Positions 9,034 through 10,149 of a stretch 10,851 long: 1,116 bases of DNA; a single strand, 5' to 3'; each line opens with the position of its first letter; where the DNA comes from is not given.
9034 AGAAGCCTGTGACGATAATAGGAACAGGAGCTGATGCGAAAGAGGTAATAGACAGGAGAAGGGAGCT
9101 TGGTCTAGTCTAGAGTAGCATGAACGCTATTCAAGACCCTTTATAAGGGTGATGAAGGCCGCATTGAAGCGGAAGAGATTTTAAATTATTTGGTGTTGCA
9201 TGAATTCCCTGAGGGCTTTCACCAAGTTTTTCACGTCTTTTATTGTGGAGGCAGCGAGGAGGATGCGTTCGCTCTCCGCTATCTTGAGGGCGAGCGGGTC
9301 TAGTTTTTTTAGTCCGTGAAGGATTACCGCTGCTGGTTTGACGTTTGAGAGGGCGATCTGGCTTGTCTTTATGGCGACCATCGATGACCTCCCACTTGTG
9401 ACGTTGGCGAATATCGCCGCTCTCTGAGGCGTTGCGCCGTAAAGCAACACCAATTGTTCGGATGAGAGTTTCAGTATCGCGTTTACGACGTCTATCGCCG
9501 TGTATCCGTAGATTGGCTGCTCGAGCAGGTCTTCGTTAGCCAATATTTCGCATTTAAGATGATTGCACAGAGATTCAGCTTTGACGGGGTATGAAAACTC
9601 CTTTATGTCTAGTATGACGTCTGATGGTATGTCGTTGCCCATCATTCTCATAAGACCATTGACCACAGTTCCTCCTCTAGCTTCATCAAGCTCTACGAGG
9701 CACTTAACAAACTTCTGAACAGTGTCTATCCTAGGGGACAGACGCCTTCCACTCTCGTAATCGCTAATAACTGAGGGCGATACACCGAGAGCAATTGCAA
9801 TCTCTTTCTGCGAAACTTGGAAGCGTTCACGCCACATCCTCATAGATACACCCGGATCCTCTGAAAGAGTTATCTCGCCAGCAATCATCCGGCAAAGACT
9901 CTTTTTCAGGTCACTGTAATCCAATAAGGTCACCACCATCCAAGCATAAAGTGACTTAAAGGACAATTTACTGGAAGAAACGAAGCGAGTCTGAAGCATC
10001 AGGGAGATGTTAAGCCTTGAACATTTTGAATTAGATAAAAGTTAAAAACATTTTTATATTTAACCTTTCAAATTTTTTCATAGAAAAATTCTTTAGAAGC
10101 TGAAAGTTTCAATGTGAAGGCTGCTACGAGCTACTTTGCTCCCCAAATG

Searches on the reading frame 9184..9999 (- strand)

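Call 4: search_protein_families(library=ncbifam, proteins=[window:9184-9999:-], max_evalue=0.01)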
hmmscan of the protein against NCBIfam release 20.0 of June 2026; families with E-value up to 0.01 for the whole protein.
window:9184-9999:- (272 aa): 6 families
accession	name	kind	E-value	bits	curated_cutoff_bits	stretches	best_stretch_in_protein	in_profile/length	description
TIGR03830.1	CxxCG_CxxCG_HTH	subfamily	0.00038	20.3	61.8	1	52-87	69-104/127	type II TA system antitoxin MqsA family protein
TIGR00270.2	TIGR00270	equivalog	0.00045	20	110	1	43-101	70-127/159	multiprotein bridging factor aMBF1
TIGR03070.1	couple_hipB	subfamily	0.00092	19.1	71.65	1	53-98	7-51/58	type II toxin-antitoxin system Y4mF family antitoxin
NF041265.1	NadS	equivalog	0.0012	19.2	60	1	54-91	36-73/94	NadS family protein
NF041951.1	phage_RstR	subfamily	0.0031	17.8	80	1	55-101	9-54/108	RstR family transcriptional repressor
NF007408.0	PRK09943.1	equivalog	0.005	16.4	211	0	49-100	8-58/185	HTH-type transcriptional regulator PuuR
